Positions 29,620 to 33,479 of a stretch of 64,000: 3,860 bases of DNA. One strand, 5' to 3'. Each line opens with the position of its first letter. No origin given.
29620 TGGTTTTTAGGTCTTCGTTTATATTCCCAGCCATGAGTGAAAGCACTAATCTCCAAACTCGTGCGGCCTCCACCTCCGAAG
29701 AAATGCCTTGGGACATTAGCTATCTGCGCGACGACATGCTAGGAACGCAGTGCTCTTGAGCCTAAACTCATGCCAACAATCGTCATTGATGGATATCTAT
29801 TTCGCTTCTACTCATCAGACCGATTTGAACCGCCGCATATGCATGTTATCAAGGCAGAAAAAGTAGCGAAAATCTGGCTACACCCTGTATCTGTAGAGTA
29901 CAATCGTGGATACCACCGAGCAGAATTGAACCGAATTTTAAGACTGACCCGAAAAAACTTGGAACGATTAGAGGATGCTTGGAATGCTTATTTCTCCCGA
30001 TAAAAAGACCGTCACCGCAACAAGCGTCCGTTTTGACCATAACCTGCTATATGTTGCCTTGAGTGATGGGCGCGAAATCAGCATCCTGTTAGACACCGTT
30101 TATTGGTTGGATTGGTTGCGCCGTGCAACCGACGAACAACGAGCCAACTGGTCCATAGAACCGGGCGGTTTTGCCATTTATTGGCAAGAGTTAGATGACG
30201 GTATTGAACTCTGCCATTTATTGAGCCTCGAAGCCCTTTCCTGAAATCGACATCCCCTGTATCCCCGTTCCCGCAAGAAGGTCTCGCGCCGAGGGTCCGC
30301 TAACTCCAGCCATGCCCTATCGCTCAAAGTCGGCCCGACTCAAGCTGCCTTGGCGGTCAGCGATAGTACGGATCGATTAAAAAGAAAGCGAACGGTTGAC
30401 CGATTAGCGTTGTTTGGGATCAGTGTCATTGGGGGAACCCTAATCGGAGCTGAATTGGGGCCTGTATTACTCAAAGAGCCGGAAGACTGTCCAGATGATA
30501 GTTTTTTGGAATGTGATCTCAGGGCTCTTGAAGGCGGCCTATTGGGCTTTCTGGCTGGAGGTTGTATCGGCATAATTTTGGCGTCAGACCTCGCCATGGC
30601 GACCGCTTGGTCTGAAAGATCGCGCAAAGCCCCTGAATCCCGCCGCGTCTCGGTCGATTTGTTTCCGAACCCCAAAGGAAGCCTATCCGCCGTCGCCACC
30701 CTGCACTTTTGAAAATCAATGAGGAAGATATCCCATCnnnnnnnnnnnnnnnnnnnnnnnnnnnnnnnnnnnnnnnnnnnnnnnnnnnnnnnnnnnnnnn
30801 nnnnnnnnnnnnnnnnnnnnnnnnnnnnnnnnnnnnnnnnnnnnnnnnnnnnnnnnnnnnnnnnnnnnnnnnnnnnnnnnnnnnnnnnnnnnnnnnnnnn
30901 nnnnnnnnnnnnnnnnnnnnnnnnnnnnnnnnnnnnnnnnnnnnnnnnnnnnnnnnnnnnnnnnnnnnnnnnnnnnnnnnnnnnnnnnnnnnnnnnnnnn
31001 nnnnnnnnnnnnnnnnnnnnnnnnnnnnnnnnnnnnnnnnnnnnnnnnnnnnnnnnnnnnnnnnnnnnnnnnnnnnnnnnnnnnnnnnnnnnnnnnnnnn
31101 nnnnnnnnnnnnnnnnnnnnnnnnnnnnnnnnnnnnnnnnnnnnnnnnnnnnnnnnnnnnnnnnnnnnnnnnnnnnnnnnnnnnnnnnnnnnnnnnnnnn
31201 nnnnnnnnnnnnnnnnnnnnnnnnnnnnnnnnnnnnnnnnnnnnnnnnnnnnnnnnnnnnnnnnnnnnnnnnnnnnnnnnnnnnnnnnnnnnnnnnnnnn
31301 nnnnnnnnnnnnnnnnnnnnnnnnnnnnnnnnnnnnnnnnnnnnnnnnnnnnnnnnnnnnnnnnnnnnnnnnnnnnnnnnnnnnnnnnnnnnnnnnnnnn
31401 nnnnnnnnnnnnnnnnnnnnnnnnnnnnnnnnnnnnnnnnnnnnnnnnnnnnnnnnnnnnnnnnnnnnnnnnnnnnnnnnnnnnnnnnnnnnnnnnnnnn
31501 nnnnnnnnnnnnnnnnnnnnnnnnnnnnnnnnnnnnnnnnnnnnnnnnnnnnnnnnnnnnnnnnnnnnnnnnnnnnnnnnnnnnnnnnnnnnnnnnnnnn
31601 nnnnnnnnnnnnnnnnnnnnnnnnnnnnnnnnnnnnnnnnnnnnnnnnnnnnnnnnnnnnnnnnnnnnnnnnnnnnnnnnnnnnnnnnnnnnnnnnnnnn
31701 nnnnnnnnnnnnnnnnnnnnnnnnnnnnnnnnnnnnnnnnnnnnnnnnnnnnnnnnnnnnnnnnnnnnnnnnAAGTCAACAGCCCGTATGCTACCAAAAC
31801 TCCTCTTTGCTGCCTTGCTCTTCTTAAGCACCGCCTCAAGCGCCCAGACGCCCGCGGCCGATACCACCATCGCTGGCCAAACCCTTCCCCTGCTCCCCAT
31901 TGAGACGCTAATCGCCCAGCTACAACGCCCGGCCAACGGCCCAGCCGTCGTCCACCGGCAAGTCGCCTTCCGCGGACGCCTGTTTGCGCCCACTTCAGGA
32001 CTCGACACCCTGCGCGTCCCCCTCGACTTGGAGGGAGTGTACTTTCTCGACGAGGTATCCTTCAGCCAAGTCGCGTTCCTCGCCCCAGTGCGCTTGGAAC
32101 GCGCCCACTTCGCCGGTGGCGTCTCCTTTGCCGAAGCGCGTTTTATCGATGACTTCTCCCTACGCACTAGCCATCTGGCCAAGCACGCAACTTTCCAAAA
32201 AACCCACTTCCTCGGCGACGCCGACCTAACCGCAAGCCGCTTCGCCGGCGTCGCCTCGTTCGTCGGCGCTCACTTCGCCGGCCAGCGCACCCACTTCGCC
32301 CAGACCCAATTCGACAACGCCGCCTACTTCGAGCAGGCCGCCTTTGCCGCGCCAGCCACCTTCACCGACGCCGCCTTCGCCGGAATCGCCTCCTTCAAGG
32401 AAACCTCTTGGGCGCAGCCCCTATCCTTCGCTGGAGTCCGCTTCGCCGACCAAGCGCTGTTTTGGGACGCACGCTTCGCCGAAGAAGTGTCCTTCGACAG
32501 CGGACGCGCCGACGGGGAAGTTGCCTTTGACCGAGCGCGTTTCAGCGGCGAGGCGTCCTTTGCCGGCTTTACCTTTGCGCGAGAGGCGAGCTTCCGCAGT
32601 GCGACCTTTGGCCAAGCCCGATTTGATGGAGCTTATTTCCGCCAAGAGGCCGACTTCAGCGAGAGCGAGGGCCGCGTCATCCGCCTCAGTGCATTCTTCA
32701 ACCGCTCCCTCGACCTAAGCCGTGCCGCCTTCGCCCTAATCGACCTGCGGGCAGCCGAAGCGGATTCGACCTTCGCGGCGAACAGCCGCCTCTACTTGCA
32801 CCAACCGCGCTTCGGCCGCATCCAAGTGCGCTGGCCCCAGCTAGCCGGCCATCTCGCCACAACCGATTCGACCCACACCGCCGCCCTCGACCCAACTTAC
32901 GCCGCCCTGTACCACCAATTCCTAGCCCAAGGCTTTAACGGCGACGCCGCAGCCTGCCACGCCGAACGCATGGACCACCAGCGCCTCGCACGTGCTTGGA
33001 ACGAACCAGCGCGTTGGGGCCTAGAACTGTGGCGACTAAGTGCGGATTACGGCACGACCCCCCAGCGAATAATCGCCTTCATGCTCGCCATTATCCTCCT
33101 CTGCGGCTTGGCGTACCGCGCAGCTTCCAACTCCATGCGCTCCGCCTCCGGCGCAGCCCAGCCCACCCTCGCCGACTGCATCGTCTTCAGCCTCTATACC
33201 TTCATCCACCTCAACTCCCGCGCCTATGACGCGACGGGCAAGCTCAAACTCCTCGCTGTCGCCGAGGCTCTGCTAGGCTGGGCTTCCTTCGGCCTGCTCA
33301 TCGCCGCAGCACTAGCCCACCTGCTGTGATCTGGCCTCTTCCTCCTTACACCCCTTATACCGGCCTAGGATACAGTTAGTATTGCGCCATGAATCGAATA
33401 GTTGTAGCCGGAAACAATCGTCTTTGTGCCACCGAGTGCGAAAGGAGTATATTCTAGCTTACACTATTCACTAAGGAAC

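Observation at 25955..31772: Tandem array of exported glycine-zipper proteins that all end in the same ~30-aa tail (.................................)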

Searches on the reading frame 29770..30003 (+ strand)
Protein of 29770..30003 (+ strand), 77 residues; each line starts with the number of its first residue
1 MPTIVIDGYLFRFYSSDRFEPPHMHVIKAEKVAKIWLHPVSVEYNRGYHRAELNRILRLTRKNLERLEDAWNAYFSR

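Call 3: search_protein_families(library=pfam, proteins=[window:29770-30003:+], max_evalue=0.1)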
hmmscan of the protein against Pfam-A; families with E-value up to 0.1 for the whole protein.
window:29770-30003:+ (77 aa): 2 families
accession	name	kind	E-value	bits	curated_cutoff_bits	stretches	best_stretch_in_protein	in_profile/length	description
PF13711.11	DUF4160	-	5.6e-15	55.7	23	1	8-72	1-65/65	Domain of unknown function (DUF4160)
PF11434.14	CHIPS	-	0.06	13.6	25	1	40-75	33-68/91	Chemotaxis-inhibiting protein CHIPS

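Call 4: search_protein_families(library=ncbifam, proteins=[window:29770-30003:+], max_evalue=0.1)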
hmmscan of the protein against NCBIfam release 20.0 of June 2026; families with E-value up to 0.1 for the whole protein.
window:29770-30003:+ (77 aa): 0 families

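Call 69: search_protein_families(library=padloc, proteins=[window:29770-30003:+], max_evalue=0.01)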
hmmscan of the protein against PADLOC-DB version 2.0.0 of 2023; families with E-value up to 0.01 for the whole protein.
window:29770-30003:+ (77 aa): 0 families

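Call 70: search_protein_families(library=phrogs, proteins=[window:29770-30003:+], max_evalue=0.01)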
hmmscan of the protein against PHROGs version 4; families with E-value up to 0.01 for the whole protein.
window:29770-30003:+ (77 aa): 0 families

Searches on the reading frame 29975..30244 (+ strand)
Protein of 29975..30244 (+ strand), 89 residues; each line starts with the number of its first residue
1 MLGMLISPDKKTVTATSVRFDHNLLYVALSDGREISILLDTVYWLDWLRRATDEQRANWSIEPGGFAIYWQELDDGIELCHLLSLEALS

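Call 3: search_protein_families(library=pfam, proteins=[window:29975-30244:+], max_evalue=0.1)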
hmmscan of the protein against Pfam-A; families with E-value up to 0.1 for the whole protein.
window:29975-30244:+ (89 aa): 1 family
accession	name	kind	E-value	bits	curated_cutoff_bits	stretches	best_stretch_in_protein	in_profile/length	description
PF10387.14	DUF2442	-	9.8e-12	45.4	23.9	1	15-77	1-61/72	Protein of unknown function (DUF2442)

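Call 4: search_protein_families(library=ncbifam, proteins=[window:29975-30244:+], max_evalue=0.1)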
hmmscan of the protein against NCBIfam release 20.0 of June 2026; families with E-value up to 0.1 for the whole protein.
window:29975-30244:+ (89 aa): 0 families

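Call 69: search_protein_families(library=padloc, proteins=[window:29975-30244:+], max_evalue=0.01)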
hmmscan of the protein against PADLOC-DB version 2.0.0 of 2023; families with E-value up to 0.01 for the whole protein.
window:29975-30244:+ (89 aa): 0 families

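Call 70: search_protein_families(library=phrogs, proteins=[window:29975-30244:+], max_evalue=0.01)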
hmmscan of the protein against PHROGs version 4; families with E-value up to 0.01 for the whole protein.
window:29975-30244:+ (89 aa): 0 families

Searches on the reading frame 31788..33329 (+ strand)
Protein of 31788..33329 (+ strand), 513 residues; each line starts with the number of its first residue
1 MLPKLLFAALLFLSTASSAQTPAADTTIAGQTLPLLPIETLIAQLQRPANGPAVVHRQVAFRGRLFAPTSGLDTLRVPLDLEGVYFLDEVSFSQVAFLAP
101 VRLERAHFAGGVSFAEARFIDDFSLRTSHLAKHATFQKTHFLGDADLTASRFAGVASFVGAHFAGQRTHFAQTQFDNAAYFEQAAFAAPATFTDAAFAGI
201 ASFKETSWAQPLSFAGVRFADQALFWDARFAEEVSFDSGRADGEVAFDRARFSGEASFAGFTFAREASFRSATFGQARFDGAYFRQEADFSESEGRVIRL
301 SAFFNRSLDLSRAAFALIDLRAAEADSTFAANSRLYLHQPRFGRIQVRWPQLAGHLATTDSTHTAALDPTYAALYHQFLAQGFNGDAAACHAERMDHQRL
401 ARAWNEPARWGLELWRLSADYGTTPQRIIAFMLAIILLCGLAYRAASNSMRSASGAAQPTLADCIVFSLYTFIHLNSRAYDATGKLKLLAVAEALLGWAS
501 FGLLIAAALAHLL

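Call 3: search_protein_families(library=pfam, proteins=[window:31788-33329:+], max_evalue=0.1)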
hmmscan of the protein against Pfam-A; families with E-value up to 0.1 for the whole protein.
window:31788-33329:+ (513 aa): 1 family
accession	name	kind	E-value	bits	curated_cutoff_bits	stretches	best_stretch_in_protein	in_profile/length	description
PF13576.12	Pentapeptide_3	-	1.4e-28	99.3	27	4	136-184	1-47/48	Pentapeptide repeats (9 copies)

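Call 4: search_protein_families(library=ncbifam, proteins=[window:31788-33329:+], max_evalue=0.1)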
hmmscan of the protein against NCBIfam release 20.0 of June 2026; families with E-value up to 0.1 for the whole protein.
window:31788-33329:+ (513 aa): 0 families

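Call 69: search_protein_families(library=padloc, proteins=[window:31788-33329:+], max_evalue=0.01)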
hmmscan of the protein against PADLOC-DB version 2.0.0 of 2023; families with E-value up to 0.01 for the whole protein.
window:31788-33329:+ (513 aa): 0 families
